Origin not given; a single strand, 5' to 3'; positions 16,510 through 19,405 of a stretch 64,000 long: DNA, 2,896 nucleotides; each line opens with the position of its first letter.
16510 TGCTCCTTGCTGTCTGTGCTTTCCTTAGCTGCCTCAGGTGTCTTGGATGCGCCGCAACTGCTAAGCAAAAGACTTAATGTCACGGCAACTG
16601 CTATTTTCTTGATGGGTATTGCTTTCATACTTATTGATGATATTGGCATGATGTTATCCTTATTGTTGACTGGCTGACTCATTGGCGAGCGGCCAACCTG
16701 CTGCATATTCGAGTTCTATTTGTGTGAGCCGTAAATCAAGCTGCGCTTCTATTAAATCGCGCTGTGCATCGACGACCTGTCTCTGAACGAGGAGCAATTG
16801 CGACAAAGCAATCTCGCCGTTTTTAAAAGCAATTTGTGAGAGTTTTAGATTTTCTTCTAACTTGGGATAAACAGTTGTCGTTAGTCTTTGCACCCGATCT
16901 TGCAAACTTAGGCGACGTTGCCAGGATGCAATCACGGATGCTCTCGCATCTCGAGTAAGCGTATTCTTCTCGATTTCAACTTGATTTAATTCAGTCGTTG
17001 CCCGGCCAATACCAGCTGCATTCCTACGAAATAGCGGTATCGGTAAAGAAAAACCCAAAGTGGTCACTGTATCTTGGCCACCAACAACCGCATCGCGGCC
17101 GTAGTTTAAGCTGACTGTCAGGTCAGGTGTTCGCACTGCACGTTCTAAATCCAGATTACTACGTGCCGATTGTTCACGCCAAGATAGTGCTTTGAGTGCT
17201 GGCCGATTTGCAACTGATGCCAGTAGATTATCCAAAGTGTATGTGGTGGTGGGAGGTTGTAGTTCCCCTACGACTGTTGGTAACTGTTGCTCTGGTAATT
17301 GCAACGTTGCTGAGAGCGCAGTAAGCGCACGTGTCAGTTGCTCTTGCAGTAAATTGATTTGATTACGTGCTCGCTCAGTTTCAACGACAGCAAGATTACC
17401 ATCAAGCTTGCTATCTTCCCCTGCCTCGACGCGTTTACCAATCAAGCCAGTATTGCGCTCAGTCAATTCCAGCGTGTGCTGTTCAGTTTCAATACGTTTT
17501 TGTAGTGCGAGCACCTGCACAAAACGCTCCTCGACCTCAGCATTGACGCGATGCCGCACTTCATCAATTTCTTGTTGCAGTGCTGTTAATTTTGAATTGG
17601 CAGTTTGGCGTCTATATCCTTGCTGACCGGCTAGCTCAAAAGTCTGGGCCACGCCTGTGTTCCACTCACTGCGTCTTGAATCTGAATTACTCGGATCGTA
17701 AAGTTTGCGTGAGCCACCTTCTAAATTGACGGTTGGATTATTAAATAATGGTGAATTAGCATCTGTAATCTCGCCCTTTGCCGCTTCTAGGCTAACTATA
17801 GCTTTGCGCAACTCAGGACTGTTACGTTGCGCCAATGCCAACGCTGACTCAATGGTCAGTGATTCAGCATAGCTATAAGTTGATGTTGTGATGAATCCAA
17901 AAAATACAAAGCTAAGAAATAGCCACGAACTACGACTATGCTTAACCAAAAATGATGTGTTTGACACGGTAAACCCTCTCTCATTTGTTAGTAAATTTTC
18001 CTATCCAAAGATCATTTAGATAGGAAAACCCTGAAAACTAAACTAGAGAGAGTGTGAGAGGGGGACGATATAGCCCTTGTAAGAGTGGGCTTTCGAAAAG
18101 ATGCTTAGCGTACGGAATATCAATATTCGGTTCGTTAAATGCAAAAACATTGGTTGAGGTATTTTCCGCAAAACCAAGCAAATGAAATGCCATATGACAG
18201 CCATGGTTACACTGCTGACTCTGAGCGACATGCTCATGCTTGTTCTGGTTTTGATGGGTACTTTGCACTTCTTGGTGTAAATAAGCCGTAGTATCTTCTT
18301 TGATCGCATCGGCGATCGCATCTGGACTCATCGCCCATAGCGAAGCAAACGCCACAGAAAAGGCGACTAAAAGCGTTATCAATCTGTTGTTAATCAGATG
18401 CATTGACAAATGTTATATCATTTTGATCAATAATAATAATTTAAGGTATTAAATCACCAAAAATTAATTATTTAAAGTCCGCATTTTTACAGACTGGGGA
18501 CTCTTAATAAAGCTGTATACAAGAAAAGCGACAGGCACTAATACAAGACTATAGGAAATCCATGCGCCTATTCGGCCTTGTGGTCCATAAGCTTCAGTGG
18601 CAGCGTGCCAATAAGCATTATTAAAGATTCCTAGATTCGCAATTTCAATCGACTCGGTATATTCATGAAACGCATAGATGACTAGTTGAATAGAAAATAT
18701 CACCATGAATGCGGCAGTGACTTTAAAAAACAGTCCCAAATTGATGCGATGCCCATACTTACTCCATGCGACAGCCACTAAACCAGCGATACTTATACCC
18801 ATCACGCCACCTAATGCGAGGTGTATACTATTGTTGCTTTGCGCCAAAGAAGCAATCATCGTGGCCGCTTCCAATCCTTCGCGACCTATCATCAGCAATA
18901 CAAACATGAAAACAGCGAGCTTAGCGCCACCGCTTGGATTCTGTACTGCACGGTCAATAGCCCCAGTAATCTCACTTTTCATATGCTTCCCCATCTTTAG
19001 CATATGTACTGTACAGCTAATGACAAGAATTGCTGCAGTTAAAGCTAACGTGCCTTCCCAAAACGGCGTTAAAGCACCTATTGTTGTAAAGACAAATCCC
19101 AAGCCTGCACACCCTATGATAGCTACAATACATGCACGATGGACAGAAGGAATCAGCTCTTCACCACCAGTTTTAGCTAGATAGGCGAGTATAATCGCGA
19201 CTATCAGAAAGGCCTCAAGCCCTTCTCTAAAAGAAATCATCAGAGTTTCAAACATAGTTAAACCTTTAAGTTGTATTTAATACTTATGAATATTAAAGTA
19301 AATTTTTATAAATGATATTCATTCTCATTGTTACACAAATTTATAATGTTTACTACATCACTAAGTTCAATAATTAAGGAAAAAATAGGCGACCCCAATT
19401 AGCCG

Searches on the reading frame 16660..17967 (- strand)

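Call 78: search_protein_families(library=pfam, proteins=[window:16660-17967:-], max_evalue=0.00001)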
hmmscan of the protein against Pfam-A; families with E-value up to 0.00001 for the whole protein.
window:16660-17967:- (435 aa): 1 family
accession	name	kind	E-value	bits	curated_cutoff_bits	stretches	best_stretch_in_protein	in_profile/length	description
PF02321.23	OEP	-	5e-40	137.7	22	2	246-424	2-187/187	Outer membrane efflux protein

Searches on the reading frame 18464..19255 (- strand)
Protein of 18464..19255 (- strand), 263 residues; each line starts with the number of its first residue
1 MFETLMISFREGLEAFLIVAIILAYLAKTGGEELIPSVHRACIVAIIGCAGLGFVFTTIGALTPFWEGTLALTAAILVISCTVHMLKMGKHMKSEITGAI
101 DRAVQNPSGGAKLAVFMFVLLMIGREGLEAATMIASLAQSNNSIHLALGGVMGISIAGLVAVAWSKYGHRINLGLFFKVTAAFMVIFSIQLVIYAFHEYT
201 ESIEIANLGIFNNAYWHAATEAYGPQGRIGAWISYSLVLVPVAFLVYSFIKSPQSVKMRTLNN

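Call 78: search_protein_families(library=pfam, proteins=[window:18464-19255:-], max_evalue=0.00001)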
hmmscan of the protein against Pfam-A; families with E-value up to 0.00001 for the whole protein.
window:18464-19255:- (263 aa): 1 family
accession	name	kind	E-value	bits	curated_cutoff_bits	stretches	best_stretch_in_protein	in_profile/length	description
PF03239.20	FTR1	-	4.6e-31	108.6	25.3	1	1-203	1-213/284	Iron permease FTR1 family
